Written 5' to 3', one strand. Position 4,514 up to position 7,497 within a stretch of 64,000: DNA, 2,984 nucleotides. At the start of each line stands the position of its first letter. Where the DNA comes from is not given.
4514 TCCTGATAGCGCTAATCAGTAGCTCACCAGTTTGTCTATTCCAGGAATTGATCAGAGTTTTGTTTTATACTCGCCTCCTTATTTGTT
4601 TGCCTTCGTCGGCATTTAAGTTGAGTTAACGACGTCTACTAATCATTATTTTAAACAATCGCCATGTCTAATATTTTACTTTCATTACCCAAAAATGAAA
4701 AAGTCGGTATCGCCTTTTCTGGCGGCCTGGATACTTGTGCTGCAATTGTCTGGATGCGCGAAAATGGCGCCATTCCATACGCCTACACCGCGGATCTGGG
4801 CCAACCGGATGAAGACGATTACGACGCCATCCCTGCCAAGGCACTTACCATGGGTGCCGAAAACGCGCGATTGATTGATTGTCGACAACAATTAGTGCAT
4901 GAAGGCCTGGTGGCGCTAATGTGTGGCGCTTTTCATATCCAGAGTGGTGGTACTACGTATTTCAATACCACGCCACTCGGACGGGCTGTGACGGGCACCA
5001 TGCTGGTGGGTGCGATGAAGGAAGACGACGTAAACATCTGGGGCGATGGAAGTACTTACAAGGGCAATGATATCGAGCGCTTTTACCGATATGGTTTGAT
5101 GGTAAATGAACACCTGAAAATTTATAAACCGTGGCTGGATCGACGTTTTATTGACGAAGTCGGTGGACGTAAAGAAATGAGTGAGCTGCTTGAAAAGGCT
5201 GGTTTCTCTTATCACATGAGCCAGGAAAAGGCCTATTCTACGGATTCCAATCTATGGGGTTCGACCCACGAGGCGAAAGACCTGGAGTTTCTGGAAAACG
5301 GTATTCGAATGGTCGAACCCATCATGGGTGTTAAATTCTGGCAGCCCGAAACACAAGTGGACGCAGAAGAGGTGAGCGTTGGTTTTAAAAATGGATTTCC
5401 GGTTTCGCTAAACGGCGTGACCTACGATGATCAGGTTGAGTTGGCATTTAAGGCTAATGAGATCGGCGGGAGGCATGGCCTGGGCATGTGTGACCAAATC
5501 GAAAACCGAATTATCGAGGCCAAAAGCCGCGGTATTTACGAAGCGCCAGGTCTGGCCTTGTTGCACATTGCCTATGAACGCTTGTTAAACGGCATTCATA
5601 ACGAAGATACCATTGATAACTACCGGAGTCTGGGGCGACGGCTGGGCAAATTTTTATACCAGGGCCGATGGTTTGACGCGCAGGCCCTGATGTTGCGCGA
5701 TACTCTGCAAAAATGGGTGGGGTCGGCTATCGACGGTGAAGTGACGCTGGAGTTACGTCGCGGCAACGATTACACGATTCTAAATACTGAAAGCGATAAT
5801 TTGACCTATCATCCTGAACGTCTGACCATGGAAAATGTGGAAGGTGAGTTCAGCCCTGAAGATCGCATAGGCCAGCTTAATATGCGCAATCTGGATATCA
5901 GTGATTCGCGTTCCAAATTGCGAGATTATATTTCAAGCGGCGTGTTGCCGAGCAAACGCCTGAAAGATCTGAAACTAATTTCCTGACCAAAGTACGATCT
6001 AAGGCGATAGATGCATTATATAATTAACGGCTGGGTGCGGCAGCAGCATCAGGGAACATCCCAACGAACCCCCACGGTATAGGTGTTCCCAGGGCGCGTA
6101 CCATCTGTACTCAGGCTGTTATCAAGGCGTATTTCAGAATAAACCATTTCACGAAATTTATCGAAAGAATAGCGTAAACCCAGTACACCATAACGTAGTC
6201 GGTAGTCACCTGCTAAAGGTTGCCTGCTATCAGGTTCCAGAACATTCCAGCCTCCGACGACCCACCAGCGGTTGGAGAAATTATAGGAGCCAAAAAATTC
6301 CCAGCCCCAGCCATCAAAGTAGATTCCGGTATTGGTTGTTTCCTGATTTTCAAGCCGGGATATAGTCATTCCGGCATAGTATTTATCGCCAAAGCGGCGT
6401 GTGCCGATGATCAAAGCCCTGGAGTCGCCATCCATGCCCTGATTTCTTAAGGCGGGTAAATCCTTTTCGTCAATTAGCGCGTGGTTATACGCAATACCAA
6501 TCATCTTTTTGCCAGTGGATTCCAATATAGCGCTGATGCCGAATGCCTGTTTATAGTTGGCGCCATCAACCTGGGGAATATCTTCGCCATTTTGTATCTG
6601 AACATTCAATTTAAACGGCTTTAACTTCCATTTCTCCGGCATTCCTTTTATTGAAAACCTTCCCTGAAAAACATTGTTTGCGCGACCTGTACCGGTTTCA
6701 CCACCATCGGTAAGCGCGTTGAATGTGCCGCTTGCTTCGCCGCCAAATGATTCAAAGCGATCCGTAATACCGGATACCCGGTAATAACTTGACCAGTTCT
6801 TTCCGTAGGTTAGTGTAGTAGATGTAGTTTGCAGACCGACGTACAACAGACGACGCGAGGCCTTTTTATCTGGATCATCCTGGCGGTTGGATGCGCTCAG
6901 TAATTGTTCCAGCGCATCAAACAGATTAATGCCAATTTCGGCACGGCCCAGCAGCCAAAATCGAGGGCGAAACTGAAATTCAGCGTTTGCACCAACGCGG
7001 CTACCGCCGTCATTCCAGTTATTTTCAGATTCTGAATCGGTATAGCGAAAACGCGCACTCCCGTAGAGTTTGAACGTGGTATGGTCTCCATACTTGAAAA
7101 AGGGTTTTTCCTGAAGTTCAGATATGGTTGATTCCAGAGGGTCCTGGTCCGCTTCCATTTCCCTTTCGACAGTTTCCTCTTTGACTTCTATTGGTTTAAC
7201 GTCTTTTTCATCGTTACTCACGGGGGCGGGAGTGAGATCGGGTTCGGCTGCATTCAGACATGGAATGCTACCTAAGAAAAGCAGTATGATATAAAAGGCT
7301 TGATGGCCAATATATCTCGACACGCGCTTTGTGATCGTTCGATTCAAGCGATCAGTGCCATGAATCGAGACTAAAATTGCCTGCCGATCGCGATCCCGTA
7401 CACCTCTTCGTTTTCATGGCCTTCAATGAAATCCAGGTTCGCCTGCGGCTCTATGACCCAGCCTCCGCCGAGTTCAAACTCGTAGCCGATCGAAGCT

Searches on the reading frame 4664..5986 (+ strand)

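Call 83: search_protein_families(library=pfam, proteins=[window:4664-5986:+], max_evalue=0.00001)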
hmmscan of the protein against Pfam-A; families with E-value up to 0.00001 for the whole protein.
window:4664-5986:+ (440 aa): 2 families
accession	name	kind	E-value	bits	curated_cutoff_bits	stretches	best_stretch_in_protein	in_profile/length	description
PF20979.2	Arginosuc_syn_C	-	2.6e-32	112.6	27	1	191-411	1-215/219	Arginosuccinate synthase C-terminal domain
PF00764.25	Arginosuc_synth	-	1.8e-18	67.5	27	1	13-161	1-146/162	Arginosuccinate synthase N-terminal HUP domain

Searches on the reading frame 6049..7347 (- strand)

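Call 83: search_protein_families(library=pfam, proteins=[window:6049-7347:-], max_evalue=0.00001)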
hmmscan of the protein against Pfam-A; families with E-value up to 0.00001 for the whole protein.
window:6049-7347:- (432 aa): 1 family
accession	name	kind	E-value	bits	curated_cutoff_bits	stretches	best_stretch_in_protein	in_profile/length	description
PF13609.12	Porin_4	-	6.1e-08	33.3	27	1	91-368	17-269/310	Gram-negative porin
